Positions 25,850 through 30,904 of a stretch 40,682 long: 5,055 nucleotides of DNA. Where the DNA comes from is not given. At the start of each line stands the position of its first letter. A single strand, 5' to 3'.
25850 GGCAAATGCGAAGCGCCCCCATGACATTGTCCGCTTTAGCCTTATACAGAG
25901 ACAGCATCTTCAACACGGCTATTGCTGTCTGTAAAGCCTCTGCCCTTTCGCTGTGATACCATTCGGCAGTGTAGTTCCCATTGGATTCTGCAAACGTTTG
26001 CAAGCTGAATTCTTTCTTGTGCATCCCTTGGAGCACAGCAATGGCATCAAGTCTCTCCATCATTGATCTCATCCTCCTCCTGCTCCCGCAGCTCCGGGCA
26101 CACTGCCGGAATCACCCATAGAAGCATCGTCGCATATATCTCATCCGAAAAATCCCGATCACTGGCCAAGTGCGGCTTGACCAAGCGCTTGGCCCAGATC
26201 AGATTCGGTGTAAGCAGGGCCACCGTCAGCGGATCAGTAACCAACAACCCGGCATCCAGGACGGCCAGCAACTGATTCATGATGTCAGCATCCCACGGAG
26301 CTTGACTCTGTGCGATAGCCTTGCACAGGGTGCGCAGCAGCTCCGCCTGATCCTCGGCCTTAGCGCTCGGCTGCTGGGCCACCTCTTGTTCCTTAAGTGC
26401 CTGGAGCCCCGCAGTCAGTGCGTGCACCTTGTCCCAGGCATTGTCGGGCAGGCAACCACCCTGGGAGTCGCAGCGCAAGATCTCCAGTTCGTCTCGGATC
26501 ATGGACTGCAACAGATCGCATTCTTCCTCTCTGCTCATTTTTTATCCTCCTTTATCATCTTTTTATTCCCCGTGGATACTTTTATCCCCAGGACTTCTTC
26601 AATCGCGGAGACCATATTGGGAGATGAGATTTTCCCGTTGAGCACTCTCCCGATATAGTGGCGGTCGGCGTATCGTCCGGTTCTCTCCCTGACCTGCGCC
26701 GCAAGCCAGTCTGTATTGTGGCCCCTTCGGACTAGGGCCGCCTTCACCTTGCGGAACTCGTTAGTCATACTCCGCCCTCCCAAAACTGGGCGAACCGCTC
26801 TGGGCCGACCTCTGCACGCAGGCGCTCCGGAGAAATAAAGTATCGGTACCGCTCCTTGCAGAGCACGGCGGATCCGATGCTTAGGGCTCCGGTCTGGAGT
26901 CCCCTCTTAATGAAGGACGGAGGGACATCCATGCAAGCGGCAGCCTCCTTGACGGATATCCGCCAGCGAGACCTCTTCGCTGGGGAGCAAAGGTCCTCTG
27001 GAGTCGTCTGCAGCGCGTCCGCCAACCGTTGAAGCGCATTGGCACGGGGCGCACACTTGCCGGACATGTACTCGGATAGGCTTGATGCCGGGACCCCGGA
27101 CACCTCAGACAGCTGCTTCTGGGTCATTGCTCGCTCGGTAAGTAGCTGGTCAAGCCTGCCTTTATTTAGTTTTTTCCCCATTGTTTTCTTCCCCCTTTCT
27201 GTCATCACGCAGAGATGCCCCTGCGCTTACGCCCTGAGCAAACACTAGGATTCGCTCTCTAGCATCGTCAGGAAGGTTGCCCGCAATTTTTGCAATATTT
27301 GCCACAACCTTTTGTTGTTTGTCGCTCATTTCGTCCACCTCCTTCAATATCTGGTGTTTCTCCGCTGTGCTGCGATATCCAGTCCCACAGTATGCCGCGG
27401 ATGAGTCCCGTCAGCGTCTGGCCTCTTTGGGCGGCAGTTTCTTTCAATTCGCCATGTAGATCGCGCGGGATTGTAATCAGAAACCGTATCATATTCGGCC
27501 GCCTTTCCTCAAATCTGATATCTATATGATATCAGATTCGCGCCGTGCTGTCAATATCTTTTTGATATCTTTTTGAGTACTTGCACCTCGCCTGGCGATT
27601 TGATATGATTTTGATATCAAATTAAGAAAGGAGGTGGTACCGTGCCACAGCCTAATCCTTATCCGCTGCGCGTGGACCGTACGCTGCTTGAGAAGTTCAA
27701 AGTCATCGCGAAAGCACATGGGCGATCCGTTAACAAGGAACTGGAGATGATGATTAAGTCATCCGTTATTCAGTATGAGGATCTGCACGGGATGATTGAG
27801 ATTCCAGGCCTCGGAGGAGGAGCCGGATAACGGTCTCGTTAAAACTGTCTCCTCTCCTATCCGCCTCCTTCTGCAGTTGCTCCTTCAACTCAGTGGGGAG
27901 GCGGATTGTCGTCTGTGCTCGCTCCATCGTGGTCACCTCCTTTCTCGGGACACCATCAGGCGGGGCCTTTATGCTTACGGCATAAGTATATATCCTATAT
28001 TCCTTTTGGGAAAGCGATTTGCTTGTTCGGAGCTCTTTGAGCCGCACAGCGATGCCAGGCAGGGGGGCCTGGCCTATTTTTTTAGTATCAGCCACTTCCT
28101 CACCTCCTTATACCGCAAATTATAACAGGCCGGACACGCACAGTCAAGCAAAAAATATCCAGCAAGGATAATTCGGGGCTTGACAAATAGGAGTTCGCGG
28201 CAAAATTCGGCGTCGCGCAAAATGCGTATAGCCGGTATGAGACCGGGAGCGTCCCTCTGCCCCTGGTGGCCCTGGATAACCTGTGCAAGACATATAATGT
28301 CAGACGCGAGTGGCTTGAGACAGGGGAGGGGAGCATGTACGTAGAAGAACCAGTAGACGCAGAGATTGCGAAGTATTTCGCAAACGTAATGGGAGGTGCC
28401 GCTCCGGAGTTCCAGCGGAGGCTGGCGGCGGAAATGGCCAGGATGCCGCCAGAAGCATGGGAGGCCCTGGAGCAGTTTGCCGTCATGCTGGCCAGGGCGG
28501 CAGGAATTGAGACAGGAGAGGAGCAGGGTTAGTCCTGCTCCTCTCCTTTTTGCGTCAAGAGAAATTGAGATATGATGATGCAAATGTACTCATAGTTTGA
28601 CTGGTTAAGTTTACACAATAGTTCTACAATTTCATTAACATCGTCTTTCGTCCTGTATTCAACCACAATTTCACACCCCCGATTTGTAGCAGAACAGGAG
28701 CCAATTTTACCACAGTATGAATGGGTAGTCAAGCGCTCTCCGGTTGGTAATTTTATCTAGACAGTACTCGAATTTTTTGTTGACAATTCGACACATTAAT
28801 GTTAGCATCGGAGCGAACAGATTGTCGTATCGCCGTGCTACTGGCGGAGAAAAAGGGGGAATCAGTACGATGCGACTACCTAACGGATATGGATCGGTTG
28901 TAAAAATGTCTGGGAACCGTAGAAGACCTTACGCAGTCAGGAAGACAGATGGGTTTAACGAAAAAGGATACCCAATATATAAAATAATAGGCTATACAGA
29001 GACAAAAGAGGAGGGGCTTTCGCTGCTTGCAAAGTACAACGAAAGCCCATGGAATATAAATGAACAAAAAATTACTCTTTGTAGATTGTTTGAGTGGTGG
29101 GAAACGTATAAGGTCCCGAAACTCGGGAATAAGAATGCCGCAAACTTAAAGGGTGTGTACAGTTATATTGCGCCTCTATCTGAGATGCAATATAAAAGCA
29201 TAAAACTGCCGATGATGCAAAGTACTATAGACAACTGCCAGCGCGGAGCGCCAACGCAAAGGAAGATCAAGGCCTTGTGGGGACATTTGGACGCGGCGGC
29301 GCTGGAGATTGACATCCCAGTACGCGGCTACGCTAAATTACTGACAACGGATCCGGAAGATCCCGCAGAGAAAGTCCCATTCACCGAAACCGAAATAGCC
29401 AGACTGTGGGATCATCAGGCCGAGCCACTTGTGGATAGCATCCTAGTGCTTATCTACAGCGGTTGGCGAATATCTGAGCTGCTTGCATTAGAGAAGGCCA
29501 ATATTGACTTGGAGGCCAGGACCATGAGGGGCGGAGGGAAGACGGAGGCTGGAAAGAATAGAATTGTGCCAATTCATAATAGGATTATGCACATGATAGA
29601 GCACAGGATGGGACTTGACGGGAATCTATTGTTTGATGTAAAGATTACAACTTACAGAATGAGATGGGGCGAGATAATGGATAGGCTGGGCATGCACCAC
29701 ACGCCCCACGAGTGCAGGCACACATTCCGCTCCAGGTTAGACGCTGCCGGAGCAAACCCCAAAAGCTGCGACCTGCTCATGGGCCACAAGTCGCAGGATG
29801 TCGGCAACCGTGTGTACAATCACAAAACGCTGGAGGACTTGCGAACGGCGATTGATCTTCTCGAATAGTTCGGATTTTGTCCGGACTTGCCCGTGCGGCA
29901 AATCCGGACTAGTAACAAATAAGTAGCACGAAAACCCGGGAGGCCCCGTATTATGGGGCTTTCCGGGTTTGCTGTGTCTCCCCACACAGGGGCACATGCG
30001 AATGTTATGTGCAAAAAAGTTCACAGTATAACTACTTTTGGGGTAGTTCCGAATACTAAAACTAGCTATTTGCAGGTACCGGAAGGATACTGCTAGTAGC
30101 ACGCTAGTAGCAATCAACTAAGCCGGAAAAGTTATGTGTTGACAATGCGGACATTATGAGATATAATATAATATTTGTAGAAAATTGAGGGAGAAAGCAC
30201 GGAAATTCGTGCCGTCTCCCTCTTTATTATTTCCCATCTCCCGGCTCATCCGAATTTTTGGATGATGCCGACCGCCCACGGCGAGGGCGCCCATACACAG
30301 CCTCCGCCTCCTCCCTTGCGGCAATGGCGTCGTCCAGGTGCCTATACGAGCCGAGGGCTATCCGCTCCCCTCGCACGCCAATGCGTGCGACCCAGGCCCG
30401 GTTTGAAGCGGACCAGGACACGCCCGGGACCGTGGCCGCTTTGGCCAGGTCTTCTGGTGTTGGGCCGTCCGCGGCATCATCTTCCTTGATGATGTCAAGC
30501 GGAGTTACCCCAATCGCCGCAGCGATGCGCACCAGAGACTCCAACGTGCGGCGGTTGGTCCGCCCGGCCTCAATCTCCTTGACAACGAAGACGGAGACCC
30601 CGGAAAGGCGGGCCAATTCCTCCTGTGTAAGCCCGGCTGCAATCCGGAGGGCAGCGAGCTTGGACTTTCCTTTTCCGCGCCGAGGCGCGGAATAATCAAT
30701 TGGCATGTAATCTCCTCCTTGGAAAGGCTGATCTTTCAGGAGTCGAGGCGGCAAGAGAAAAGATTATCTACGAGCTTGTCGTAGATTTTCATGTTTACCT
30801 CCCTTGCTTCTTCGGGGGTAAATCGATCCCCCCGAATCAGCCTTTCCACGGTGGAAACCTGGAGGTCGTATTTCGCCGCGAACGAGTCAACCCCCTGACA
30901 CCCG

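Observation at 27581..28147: Face-to-face promoters with about 500 nt of overlapping transcription across two convergent, overlapping RHH genes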

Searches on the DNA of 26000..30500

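Call 57: search_rna_families(source=window, start=26000, end=30500, threshold=gathering)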
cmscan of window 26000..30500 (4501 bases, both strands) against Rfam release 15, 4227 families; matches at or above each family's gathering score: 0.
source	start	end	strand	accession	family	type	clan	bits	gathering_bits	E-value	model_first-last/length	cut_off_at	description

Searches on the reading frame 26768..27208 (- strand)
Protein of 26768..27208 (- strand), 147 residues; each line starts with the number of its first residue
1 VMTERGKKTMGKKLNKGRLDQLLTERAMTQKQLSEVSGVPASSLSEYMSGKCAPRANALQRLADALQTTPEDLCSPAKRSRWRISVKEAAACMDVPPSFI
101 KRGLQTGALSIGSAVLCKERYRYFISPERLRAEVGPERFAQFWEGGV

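Call 7: search_protein_families(library=pfam, max_evalue=0.1, proteins=[window:26768-27208:-])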
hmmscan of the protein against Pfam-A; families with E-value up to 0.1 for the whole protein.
seq(147 aa): 5 families
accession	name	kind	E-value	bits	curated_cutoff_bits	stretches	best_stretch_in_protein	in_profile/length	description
PF13443.12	HTH_26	-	2.5e-10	40.9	22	1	18-75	1-59/63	Cro/C1-type HTH DNA-binding domain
PF01381.28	HTH_3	-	1e-09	38.7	23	1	21-73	3-55/55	Helix-turn-helix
PF13560.12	HTH_31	-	8.8e-09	36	27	1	23-72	10-60/64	Helix-turn-helix domain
PF20432.4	Xre-like-HTH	-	0.00061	20.5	25.8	0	26-45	22-41/63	Antitoxin Xre-like helix-turn-helix domain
PF12844.13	HTH_19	-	0.0072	16.7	30.2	1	18-72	3-57/64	Helix-turn-helix domain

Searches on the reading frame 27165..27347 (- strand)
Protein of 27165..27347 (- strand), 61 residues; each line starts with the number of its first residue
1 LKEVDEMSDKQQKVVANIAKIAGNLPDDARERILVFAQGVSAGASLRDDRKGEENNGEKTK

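Call 7: search_protein_families(library=pfam, max_evalue=0.1, proteins=[window:27165-27347:-])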
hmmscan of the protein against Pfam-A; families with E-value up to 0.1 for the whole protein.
seq(61 aa): 1 family
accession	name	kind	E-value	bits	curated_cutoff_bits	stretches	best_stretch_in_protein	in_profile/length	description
PF04829.18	PT-VENN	-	0.077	13.6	20.3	0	4-24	1-21/52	Pre-toxin domain with VENN motif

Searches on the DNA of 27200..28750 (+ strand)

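Call 8: search_dna_similar(query=window:27200-28750:+, collection=phages, mode=distant, max_rows=20)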
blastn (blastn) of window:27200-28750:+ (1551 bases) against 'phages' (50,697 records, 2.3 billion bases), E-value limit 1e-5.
No match.

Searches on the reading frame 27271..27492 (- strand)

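Call 7: search_protein_families(library=pfam, max_evalue=0.1, proteins=[window:27271-27492:-])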
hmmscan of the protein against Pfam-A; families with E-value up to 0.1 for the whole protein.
seq(74 aa): 1 family
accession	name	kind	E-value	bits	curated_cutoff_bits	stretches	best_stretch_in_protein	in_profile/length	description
PF07878.17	RHH_5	-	0.011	15.9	26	1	5-31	5-31/43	CopG-like RHH_1 or ribbon-helix-helix domain, RHH_5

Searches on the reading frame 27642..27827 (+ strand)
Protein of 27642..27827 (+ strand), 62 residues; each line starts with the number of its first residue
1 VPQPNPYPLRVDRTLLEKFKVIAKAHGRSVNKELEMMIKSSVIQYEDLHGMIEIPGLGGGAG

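Call 7: search_protein_families(library=pfam, max_evalue=0.1, proteins=[window:27642-27827:+])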
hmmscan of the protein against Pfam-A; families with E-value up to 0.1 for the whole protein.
seq(62 aa): 3 families
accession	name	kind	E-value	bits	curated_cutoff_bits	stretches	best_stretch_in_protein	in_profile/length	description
PF03869.20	Arc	-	1.3e-05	25.3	20.4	1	8-43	8-43/50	Arc-like DNA binding domain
PF22513.2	FitA-like_RHH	-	0.0067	16.8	27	1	11-39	8-36/39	Antitoxin FitA-like, ribbon-helix-helix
PF19891.5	DUF6364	-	0.0094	16.8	27.3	1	9-40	7-38/70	Family of unknown function (DUF6364)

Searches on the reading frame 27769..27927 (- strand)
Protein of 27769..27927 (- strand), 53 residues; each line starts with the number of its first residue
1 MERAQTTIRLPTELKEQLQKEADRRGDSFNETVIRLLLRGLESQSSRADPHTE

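Call 7: search_protein_families(library=pfam, max_evalue=0.1, proteins=[window:27769-27927:-])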
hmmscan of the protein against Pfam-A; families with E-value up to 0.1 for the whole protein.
seq(53 aa): 5 families
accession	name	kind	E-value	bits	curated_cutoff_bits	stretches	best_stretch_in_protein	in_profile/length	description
PF01402.27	RHH_1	-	0.00014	22.1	20.5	1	6-31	2-27/39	Ribbon-helix-helix protein, copG family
PF03869.20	Arc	-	0.0011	19.2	20.4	1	7-39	8-40/50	Arc-like DNA binding domain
PF22513.2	FitA-like_RHH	-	0.0018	18.6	27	1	7-38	4-36/39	Antitoxin FitA-like, ribbon-helix-helix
PF07878.17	RHH_5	-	0.0029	17.7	26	1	7-27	5-25/43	CopG-like RHH_1 or ribbon-helix-helix domain, RHH_5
PF02697.20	VAPB_antitox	-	0.064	14.5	27.9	1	7-39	2-33/69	Putative antitoxin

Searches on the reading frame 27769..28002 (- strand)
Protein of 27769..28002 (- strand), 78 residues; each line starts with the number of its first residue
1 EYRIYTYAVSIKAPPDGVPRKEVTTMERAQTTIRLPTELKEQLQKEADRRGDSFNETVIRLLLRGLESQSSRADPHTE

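Call 40: find_homologous_proteins(query=window:27769-28002:-, max_evalue=0.001)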
Query seq(78 aa) (78 aa): 57 proteins with E <= 0.001 among 57 candidates.
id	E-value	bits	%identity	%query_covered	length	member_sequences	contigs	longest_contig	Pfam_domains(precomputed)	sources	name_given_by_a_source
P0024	7.3e-43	161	100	100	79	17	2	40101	-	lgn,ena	-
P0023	1.8e-42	159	100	100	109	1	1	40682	-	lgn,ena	-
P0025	4.2e-22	95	100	63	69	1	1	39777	-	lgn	-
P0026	5.3e-18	82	78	65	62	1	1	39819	-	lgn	-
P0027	1.7e-16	77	79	67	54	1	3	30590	-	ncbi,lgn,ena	-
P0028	5.0e-16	76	79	60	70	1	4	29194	-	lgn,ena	-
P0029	5.5e-15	72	77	67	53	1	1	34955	-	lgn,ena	-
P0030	1.6e-14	71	79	62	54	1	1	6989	-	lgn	-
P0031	1.0e-13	68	53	99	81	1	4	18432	-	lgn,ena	-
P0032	1.0e-13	68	73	67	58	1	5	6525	-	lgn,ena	-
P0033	1.3e-13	68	74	68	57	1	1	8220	-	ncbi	-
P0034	1.5e-13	68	71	65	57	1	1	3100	-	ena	-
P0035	1.7e-13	68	60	79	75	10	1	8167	-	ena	-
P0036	3.7e-13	67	80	56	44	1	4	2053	-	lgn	-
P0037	3.7e-13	67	80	59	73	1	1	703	-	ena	-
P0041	9.6e-13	65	80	58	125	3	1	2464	PF12844.14,PF01381.29,PF07022.20,PF13560.13,PF13443.13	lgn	-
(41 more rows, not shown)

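Call 42: find_encoding_contigs(protein=P0041, flank=3000, max_places=3)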
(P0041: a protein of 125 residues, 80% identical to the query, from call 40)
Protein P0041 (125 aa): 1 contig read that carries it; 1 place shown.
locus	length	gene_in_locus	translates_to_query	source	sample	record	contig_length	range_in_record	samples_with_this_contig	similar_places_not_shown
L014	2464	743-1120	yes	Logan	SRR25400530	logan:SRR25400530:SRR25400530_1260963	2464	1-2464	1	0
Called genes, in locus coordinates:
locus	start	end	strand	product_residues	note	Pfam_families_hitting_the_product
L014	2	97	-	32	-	?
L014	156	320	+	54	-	-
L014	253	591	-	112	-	PF01381:HTH_3, PF12844:HTH_19, PF13443:HTH_26 (weak), PF13560:HTH_31 (weak)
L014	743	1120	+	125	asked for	PF12844:HTH_19, PF13560:HTH_31, PF01381:HTH_3, PF07022:Phage_CI_repr (weak), PF13443:HTH_26 (weak)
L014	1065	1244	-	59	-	-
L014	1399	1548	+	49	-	-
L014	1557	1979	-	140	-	-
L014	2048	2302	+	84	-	PF01381:HTH_3 (faint)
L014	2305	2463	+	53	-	?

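Call 71: list_cluster_members(proteins=[P0001, P0013, P0015, P0014, P0024])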
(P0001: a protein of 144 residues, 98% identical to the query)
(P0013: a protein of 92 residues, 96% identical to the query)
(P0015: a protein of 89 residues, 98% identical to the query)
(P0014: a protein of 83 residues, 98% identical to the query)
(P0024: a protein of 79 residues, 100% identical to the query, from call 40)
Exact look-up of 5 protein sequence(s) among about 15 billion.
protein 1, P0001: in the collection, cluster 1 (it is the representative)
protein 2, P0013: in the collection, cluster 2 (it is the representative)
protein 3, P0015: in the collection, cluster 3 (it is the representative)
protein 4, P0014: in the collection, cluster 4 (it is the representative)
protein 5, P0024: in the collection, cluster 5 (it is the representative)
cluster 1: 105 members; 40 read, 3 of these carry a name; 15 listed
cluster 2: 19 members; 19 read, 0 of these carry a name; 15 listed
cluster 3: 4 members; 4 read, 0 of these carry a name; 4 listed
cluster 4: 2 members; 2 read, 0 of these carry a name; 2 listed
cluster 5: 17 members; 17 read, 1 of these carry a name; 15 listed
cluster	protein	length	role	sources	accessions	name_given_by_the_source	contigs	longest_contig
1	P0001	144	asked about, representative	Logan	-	-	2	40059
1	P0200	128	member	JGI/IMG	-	transcriptional regulator with XRE-family HTH domain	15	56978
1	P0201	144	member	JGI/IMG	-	transcriptional regulator with XRE-family HTH domain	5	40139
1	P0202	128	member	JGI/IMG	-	transcriptional regulator with XRE-family HTH domain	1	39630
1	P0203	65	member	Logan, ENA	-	-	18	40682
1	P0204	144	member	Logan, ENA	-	-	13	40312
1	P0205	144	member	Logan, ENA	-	-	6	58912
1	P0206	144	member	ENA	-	-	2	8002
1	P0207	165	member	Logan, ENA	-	-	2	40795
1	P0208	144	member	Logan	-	-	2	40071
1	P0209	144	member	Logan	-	-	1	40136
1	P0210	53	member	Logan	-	-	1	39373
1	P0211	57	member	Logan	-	-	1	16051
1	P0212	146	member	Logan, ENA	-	-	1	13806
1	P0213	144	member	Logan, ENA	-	-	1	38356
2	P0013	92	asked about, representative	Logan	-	-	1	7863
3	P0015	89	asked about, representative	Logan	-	-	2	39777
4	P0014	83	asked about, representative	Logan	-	-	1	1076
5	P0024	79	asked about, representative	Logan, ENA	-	-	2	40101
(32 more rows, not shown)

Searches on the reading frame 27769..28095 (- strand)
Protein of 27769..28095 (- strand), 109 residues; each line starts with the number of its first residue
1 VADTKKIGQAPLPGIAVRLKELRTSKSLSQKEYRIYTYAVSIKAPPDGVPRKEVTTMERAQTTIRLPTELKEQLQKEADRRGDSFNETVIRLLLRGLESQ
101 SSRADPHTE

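Call 7: search_protein_families(library=pfam, max_evalue=0.1, proteins=[window:27769-28095:-])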
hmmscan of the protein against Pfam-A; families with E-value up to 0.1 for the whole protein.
seq(109 aa): 5 families
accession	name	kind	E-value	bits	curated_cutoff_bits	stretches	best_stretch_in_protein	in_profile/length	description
PF01402.27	RHH_1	-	0.00047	20.4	20.5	1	62-87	2-27/39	Ribbon-helix-helix protein, copG family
PF03869.20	Arc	-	0.005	17.1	20.4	1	63-93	8-38/50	Arc-like DNA binding domain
PF22513.2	FitA-like_RHH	-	0.0089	16.4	27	1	63-93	4-35/39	Antitoxin FitA-like, ribbon-helix-helix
PF07878.17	RHH_5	-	0.01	16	26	1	63-82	5-24/43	CopG-like RHH_1 or ribbon-helix-helix domain, RHH_5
PF15605.11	Ntox28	-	0.08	13.5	25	1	44-102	47-102/113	Bacterial toxin 28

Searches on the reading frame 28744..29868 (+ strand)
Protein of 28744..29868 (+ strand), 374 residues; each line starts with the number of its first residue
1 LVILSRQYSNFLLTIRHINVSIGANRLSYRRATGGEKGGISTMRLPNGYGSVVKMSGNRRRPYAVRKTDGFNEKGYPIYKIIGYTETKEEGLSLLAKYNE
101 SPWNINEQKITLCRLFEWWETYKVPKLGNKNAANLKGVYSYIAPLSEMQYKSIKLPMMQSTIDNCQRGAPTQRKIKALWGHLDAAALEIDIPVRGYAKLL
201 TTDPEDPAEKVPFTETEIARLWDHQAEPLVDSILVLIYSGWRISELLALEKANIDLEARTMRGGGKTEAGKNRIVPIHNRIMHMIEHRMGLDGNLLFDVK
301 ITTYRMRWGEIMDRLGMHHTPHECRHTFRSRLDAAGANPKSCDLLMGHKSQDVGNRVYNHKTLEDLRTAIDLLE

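Call 7: search_protein_families(library=pfam, max_evalue=0.1, proteins=[window:28744-29868:+])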
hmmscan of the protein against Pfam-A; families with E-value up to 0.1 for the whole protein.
window:28744-29868:+ (374 aa): 1 family
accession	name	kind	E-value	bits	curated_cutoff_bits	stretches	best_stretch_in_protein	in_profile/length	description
PF00589.27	Phage_integrase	-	1.3e-14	54.8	27.1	1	232-362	27-169/172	Phage integrase family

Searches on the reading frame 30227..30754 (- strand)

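Call 7: search_protein_families(library=pfam, max_evalue=0.1, proteins=[window:30227-30754:-])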
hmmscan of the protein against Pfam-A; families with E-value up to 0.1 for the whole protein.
window:30227-30754:- (175 aa): 6 families
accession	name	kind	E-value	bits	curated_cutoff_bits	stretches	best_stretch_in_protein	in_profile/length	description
PF01381.28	HTH_3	-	5.7e-11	42.7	23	1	33-87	1-54/55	Helix-turn-helix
PF13560.12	HTH_31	-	3.8e-10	40.4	27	1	33-85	6-58/64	Helix-turn-helix domain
PF13443.12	HTH_26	-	2.2e-06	28.3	22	1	32-90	1-59/63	Cro/C1-type HTH DNA-binding domain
PF13413.12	HTH_25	-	0.0052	17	24.6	1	33-67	2-36/62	Helix-turn-helix domain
PF13744.12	HTH_37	-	0.01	16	27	1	33-83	23-73/80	Helix-turn-helix domain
PF20432.4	Xre-like-HTH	-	0.055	14.2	25.8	1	31-78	11-62/63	Antitoxin Xre-like helix-turn-helix domain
